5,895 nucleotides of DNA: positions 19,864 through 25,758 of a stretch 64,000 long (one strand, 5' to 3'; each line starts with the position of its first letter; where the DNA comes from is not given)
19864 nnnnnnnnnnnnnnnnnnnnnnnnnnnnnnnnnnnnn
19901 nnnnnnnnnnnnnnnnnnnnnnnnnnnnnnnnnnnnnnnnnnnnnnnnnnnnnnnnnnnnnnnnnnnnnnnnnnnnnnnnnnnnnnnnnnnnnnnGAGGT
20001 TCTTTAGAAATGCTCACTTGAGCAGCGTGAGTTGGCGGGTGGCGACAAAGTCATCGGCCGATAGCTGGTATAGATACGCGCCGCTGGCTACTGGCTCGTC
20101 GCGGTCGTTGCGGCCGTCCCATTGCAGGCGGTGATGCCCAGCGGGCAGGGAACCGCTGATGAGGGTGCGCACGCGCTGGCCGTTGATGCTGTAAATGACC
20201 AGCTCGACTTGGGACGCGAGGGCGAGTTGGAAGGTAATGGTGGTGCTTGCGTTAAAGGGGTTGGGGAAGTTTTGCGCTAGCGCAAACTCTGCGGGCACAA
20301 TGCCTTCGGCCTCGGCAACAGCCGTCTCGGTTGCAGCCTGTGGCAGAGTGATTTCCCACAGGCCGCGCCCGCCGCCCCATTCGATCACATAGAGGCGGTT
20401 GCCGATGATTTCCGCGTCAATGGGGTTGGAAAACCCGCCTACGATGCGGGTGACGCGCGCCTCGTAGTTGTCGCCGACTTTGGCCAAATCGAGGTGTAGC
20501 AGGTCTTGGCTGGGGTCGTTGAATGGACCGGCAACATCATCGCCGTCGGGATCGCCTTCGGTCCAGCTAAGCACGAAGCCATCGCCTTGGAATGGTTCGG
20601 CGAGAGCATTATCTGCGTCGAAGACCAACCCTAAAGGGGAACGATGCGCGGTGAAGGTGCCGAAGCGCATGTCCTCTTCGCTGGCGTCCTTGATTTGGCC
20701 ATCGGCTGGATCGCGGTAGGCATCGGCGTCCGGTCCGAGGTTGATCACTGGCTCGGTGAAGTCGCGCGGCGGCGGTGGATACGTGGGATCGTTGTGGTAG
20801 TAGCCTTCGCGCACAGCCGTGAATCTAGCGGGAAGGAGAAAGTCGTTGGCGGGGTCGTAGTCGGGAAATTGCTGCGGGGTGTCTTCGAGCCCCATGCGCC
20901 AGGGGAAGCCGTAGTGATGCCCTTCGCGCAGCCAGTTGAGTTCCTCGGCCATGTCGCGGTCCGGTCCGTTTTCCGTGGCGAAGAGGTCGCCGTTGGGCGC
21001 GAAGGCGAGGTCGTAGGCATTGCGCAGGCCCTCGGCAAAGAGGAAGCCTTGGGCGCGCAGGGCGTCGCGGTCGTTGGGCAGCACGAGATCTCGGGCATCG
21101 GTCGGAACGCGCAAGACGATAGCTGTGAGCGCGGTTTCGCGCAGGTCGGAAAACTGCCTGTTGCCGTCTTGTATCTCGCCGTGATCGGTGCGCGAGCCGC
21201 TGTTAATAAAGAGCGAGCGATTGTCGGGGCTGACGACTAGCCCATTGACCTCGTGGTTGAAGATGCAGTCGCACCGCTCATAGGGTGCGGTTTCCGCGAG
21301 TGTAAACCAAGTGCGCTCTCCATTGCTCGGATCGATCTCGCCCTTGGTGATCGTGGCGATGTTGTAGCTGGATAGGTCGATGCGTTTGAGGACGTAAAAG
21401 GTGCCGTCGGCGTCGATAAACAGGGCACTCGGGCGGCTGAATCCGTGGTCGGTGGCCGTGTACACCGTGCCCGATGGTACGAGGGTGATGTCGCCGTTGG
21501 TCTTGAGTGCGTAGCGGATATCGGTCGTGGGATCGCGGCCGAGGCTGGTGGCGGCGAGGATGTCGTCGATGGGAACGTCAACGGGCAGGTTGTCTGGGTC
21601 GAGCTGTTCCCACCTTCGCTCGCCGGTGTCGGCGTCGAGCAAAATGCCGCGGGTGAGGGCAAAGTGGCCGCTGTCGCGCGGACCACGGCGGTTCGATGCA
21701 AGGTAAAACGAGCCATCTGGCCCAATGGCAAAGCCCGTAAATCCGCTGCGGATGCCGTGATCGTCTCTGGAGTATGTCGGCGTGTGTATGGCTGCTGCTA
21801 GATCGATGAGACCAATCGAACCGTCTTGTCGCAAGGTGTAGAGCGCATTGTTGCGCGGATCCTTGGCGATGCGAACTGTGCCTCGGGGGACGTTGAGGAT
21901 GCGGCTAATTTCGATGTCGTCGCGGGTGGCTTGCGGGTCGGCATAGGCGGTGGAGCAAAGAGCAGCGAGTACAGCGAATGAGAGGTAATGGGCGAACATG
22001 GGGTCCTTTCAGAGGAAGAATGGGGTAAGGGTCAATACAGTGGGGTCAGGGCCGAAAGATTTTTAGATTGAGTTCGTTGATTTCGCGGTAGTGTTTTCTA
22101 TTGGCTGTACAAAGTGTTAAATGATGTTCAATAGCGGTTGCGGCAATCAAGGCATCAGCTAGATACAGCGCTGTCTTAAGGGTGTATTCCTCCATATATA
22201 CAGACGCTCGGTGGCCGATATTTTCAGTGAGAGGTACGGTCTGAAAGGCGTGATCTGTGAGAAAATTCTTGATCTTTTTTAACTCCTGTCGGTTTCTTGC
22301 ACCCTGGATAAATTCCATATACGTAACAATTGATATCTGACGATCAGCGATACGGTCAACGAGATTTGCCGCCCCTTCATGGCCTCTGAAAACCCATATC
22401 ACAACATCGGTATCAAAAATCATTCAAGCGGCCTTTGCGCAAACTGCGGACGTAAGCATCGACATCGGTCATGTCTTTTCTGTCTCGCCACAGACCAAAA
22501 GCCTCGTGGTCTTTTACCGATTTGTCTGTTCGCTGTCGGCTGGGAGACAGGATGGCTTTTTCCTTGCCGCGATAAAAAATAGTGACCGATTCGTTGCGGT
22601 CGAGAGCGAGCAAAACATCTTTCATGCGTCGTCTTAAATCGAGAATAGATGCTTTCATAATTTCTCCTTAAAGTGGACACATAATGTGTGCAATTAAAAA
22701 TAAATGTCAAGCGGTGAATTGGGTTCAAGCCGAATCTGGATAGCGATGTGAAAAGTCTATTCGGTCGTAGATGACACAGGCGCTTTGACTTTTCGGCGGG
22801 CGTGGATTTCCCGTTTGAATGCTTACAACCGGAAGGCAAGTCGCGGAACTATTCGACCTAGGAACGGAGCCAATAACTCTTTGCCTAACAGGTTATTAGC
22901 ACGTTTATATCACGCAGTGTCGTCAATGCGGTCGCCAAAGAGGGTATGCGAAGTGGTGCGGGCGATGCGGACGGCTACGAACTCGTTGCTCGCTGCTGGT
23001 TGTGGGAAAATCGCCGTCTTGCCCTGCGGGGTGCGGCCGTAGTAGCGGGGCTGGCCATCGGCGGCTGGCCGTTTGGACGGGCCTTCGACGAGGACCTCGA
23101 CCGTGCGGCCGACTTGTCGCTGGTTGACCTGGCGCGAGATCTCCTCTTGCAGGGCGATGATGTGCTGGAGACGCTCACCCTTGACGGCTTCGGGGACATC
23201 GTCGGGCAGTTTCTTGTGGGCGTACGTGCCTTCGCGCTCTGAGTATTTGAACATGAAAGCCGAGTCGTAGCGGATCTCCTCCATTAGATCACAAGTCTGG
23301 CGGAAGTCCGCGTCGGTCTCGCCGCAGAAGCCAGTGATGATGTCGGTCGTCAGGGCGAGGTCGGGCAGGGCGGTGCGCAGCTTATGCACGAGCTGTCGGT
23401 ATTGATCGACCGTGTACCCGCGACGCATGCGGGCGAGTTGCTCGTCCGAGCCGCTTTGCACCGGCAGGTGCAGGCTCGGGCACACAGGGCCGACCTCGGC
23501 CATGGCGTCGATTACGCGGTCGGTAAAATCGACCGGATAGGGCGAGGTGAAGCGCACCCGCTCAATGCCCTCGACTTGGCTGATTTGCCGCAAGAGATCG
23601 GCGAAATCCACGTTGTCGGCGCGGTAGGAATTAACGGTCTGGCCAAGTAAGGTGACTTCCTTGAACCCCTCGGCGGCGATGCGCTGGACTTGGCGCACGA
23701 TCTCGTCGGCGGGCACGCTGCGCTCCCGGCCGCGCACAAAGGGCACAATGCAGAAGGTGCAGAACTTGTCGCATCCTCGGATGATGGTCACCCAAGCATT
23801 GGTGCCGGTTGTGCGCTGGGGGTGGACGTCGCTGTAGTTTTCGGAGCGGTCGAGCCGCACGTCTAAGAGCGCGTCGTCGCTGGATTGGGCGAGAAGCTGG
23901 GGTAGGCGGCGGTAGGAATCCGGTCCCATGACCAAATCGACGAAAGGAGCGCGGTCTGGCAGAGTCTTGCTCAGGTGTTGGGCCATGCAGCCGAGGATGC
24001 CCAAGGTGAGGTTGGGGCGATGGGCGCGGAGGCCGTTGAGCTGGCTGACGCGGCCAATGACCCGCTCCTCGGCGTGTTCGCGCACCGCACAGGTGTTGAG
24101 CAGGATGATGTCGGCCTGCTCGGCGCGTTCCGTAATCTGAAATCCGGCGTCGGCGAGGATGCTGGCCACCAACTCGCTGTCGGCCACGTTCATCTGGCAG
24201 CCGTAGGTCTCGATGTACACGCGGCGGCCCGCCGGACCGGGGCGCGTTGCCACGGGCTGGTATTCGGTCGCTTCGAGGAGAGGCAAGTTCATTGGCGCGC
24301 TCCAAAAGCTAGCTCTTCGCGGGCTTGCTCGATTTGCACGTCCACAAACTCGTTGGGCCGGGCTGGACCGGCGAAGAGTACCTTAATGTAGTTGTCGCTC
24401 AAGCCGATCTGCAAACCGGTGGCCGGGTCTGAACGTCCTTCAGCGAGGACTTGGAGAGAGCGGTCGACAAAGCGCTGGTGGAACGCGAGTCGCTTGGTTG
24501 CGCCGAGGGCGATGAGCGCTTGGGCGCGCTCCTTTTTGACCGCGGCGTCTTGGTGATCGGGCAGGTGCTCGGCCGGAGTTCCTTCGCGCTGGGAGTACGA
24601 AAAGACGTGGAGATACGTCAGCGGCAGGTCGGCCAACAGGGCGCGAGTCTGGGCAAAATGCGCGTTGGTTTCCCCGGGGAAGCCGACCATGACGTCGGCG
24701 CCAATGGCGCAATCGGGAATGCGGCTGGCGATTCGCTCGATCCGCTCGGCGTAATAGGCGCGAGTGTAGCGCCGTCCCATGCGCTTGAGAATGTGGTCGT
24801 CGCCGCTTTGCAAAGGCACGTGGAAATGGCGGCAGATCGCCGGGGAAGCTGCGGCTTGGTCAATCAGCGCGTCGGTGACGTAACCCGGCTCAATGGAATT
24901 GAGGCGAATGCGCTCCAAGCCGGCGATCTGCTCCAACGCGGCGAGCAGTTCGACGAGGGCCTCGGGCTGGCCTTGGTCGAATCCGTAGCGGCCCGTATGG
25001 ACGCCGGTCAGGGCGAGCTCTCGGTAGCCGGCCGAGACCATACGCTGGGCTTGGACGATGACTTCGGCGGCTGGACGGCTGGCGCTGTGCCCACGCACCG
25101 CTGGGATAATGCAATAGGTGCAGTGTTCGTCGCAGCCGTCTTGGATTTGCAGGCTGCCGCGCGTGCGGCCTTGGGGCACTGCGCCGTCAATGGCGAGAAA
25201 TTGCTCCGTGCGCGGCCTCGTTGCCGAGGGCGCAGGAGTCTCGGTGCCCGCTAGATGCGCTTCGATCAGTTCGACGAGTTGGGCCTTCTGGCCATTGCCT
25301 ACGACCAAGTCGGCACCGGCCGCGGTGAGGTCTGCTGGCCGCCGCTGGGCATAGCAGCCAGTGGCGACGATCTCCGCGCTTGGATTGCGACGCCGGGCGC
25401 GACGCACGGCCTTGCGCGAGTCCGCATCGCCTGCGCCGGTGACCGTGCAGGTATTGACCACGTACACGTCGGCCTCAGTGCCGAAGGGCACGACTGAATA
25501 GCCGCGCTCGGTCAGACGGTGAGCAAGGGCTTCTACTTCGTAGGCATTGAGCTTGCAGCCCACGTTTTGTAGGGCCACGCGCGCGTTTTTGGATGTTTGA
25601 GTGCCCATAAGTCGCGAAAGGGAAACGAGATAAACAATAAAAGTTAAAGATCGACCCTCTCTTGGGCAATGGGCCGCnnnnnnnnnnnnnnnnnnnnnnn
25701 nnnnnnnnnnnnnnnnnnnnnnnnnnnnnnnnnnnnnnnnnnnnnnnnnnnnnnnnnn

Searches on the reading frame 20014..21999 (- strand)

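Call 23: search_protein_families(library=pfam, proteins=[window:20014-21999:-], max_evalue=0.001)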
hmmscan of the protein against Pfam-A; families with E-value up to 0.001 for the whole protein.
window:20014-21999:- (661 aa): 2 families
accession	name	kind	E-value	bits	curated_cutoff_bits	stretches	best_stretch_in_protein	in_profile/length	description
PF13860.13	FlgD_ig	-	3.6e-13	49.7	27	1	584-649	8-76/79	FlgD Ig-like domain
PF07995.17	GSDH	-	8.1e-08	32.4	25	1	250-374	115-229/332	Glucose / Sorbosone dehydrogenase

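Call 48: search_protein_families(library=ncbifam, proteins=[window:20014-21999:-], max_evalue=0.01)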
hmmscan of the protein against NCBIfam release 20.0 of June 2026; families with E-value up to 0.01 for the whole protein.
window:20014-21999:- (661 aa): 8 families
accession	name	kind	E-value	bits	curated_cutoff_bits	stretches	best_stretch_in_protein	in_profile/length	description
TIGR03606.1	non_repeat_PQQ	subfamily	3.5e-10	39.3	434.55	1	291-374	197-276/454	glucose/sorbosone family PQQ-dependent dehydrogenase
TIGR04183.1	Por_Secre_tail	domain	3.1e-08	33.5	23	1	578-657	2-69/72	T9SS type A sorting domain-containing protein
NF033707.1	T9SS_sortase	equivalog_domain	2e-07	29.1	420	1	575-647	999-1076/1095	type IX secretion system sortase PorU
NF033206.1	ScyE_fam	subfamily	2.8e-07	30.4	80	0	88-209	209-323/333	ScyD/ScyE family protein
NF005176.1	PRK06655.1-1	equivalog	3.2e-07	30.4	230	1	594-649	95-150/197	flagellar hook assembly protein FlgD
NF009276.0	PRK12633.1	equivalog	1e-06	28.7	383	1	594-651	127-184/234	flagellar basal body rod modification protein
NF009453.0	PRK12813.1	equivalog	0.00035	20.2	264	1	591-647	119-172/223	flagellar basal body rod modification protein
NF052323.1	T9SSA_dep_M6i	equivalog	0.0012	16.8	600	1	575-648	958-1026/1043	T9SS-dependent M6-like inactivated metalloprotease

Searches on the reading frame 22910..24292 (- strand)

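Call 23: search_protein_families(library=pfam, proteins=[window:22910-24292:-], max_evalue=0.001)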
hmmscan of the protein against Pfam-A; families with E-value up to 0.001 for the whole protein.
window:22910-24292:- (460 aa): 3 families
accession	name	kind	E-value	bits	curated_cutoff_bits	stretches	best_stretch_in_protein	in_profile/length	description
PF04055.27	Radical_SAM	-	4.5e-30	105.4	29.5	1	169-336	2-165/166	Radical SAM superfamily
PF00919.26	UPF0004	-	4.5e-30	104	27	1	24-123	1-98/98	Uncharacterized protein family UPF0004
PF01938.26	TRAM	-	9.8e-09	35.4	21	1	391-454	1-59/61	TRAM domain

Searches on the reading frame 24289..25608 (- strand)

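Call 23: search_protein_families(library=pfam, proteins=[window:24289-25608:-], max_evalue=0.001)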
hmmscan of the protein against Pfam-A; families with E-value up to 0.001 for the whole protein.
window:24289-25608:- (439 aa): 2 families
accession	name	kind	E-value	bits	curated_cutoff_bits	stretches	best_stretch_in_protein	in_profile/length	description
PF00919.26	UPF0004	-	4.2e-23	81.6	27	1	10-104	1-98/98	Uncharacterized protein family UPF0004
PF04055.27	Radical_SAM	-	1.6e-21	77.7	29.5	1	154-324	2-165/166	Radical SAM superfamily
